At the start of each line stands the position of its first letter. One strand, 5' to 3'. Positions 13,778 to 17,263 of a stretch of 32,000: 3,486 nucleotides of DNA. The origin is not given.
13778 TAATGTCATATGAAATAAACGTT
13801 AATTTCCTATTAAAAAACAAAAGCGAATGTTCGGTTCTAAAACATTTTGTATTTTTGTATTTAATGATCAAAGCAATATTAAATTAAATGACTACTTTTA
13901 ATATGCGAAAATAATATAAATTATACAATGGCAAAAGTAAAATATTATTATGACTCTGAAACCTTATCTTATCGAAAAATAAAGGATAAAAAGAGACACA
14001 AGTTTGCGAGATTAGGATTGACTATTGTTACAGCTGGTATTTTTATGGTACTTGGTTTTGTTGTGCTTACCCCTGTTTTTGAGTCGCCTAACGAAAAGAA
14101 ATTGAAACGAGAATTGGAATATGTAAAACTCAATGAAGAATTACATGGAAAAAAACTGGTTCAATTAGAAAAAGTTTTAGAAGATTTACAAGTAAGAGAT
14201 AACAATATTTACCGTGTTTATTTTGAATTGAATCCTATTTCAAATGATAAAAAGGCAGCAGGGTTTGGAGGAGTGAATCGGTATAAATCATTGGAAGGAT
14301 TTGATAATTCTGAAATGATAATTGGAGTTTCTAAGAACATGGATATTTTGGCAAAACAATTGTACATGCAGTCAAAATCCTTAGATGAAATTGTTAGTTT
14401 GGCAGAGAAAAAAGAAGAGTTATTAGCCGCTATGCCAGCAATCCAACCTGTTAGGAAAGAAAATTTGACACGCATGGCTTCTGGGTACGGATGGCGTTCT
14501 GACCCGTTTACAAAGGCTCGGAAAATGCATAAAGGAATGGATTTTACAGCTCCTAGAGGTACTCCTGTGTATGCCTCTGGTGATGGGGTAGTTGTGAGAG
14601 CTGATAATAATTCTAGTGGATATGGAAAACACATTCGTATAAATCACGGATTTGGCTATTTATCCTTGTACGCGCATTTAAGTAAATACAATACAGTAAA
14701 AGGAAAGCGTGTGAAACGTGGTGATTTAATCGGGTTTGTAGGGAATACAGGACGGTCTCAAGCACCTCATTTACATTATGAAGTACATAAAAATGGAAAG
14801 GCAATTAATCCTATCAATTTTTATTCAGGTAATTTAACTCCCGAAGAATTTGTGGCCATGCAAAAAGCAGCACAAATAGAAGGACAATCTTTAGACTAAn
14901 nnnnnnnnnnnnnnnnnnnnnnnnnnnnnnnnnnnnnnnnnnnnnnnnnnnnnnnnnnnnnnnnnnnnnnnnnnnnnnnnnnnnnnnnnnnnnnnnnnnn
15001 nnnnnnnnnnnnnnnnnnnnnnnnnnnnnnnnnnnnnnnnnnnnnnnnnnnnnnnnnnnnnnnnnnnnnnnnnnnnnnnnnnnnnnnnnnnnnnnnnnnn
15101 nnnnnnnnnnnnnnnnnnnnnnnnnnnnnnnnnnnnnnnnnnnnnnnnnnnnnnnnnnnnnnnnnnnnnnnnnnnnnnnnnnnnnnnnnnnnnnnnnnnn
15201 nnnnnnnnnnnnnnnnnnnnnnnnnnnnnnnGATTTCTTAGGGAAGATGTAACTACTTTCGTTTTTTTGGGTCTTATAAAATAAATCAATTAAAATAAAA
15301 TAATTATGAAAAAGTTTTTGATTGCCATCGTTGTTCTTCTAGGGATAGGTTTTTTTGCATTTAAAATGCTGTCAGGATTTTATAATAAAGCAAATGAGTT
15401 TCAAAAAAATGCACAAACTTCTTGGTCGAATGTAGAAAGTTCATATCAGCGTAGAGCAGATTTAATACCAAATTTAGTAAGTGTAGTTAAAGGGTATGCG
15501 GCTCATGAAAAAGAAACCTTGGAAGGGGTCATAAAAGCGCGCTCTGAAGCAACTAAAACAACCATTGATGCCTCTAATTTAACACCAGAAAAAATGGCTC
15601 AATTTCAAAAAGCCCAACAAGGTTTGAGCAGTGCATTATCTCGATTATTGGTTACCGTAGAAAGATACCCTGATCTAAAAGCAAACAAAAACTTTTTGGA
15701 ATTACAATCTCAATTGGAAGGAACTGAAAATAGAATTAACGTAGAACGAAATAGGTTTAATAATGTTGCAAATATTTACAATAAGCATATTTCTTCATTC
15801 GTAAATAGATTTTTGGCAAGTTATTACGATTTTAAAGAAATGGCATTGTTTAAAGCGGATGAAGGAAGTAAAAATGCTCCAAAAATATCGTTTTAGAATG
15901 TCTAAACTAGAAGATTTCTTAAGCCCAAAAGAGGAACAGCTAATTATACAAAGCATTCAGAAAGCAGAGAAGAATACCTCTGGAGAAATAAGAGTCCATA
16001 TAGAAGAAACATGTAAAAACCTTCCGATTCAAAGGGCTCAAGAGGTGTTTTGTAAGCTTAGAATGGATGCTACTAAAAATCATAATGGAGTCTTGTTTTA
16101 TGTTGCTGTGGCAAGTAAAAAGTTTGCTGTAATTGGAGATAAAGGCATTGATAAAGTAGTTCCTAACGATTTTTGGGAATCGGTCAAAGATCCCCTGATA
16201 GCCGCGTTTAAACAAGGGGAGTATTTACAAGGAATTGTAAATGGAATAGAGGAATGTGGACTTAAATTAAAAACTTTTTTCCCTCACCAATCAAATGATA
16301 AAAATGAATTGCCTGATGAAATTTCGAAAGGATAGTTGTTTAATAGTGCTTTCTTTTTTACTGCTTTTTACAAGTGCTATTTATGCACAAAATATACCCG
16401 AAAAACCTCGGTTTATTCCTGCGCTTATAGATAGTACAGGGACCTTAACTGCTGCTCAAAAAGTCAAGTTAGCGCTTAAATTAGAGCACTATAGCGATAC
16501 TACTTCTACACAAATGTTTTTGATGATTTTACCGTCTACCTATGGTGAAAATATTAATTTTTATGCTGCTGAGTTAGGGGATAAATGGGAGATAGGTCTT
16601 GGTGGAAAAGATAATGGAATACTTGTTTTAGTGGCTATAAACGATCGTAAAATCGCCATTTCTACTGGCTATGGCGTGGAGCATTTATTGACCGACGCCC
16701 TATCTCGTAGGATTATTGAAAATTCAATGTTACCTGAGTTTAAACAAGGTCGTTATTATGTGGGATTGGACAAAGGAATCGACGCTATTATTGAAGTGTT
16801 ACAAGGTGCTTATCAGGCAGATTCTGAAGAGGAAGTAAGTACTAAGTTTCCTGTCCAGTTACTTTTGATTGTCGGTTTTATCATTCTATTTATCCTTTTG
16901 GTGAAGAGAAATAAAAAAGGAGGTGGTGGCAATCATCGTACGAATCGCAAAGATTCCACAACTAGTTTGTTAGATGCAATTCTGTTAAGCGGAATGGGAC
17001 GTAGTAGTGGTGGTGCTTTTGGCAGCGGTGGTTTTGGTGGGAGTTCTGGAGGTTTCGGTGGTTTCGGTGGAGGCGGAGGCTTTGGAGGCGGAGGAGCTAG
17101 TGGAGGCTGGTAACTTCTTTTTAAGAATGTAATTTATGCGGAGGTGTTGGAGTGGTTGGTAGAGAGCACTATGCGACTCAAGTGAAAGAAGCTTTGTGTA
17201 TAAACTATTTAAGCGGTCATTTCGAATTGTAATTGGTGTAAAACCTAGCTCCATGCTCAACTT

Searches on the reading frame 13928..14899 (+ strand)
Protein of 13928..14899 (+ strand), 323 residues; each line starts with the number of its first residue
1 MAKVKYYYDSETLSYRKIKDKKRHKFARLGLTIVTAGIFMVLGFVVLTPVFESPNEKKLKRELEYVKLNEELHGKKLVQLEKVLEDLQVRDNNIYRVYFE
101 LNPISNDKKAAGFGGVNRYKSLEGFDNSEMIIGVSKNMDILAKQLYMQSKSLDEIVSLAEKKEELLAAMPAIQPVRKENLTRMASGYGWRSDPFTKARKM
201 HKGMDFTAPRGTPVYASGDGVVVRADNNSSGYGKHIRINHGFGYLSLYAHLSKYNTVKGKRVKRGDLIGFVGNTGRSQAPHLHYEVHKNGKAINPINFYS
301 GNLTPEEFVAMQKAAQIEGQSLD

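Call 5: search_protein_families(library=pfam, proteins=[window:13928-14899:+], max_evalue=0.01)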
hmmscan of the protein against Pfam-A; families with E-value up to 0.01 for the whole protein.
window:13928-14899:+ (323 aa): 1 family
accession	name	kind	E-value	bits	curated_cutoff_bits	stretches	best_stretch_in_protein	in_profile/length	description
PF01551.29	Peptidase_M23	-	1.3e-35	121.9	28.7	1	199-295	1-96/96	Peptidase family M23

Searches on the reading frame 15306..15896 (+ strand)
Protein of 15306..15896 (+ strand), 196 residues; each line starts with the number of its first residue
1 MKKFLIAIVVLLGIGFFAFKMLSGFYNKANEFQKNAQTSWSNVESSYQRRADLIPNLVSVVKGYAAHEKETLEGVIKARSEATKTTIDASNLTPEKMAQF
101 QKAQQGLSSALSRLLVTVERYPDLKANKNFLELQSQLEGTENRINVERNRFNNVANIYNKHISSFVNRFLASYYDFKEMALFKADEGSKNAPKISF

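Call 66: search_protein_families(library=pfam, proteins=[window:15306-15896:+], max_evalue=0.0001)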
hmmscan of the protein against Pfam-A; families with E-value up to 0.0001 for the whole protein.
window:15306-15896:+ (196 aa): 1 family
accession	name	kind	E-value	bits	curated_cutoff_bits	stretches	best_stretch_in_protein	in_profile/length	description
PF04011.17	LemA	-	2.2e-55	187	26.2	1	39-196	1-149/149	LemA family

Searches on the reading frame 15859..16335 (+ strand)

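Call 66: search_protein_families(library=pfam, proteins=[window:15859-16335:+], max_evalue=0.0001)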
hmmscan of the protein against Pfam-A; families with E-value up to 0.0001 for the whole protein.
window:15859-16335:+ (158 aa): 1 family
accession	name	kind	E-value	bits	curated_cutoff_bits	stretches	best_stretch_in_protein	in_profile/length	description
PF04536.20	TPM_phosphatase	-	4.8e-25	88.4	22.1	1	18-133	5-122/125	TPM domain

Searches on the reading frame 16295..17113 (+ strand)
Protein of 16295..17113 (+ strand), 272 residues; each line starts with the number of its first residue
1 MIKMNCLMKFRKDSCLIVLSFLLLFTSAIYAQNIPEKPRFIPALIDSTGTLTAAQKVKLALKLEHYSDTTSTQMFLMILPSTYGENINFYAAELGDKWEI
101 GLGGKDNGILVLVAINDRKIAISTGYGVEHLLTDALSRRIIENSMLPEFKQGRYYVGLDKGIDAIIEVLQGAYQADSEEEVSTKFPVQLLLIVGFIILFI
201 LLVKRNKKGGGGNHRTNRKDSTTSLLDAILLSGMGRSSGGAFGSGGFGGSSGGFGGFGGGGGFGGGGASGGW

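Call 5: search_protein_families(library=pfam, proteins=[window:16295-17113:+], max_evalue=0.01)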
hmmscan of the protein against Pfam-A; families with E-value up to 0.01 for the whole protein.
window:16295-17113:+ (272 aa): 1 family
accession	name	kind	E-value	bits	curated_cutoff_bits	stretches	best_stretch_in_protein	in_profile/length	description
PF04536.20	TPM_phosphatase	-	2.8e-37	127.9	22.1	1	45-167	2-124/125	TPM domain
